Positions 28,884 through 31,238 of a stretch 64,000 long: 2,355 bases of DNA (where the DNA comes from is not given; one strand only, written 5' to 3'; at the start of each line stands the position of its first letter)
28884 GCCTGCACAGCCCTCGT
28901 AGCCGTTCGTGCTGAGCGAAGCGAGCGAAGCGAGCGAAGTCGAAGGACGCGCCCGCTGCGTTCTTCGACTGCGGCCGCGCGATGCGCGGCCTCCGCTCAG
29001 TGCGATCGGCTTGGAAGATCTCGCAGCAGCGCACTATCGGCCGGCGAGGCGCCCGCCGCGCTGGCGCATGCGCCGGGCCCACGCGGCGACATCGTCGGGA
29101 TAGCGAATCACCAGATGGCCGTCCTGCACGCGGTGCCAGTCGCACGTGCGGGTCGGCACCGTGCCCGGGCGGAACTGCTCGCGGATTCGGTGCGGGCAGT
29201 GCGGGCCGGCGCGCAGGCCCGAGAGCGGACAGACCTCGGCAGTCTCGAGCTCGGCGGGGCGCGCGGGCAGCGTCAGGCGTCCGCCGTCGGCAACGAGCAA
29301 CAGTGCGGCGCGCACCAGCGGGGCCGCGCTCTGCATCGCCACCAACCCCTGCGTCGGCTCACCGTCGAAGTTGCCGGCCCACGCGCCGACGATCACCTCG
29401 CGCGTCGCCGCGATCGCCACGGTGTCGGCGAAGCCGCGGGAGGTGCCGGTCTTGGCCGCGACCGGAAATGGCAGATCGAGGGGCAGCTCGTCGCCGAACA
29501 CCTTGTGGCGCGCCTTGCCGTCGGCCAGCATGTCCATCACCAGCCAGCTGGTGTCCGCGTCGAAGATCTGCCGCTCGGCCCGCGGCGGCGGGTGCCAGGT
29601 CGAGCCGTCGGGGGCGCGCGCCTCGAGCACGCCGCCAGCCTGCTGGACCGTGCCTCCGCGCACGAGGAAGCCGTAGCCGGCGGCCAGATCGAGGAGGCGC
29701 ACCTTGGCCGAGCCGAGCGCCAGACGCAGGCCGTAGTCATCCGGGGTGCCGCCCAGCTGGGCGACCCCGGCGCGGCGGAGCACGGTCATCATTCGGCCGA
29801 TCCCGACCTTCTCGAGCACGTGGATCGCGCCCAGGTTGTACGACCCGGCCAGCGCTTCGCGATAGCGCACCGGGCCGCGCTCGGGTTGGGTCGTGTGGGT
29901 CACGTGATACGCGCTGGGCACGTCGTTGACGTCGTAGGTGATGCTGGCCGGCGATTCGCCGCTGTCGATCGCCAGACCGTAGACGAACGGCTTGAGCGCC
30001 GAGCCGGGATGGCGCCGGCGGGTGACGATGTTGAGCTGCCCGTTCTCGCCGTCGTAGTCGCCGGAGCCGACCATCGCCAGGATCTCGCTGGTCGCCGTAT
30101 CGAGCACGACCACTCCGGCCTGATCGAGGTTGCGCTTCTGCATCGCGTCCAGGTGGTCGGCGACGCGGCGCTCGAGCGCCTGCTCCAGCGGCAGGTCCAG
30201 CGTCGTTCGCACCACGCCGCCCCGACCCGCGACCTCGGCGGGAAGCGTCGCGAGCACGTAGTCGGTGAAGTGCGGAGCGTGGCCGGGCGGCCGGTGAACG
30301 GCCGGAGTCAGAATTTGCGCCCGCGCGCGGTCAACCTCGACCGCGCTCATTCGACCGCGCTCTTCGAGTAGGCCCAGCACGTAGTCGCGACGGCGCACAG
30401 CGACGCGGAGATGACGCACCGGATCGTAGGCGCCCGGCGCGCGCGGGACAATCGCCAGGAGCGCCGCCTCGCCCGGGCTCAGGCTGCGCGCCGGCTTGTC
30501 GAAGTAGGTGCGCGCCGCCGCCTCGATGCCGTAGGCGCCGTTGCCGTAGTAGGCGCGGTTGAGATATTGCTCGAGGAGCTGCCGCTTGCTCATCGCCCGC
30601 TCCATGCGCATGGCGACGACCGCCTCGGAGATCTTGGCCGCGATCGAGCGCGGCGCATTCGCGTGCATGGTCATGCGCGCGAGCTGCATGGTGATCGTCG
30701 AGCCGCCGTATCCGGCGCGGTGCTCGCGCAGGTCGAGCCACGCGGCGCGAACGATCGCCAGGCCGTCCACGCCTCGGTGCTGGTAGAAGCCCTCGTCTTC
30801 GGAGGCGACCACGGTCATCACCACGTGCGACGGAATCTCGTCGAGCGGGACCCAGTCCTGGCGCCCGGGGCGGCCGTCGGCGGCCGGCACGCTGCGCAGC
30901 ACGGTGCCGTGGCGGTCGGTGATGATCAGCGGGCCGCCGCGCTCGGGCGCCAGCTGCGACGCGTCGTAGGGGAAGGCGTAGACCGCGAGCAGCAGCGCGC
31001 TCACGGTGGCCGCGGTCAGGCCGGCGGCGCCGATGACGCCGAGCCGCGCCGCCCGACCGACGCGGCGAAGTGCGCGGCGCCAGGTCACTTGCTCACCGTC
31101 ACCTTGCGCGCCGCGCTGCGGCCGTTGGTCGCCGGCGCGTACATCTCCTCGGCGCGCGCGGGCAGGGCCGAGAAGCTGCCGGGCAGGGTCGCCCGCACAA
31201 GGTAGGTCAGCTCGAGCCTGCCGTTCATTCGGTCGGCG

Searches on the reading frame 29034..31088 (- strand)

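Call 76: search_protein_families(library=pfam, proteins=[window:29034-31088:-], max_evalue=0.0001)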
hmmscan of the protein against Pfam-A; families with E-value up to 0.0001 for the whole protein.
window:29034-31088:- (684 aa): 2 families
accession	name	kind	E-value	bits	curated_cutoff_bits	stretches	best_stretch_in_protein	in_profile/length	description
PF00912.28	Transgly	-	4.7e-57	192.7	27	1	73-239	10-175/178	Transglycosylase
PF00905.27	Transpeptidase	-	1.8e-18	67.2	22.1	1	325-560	2-252/299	Penicillin binding protein transpeptidase domain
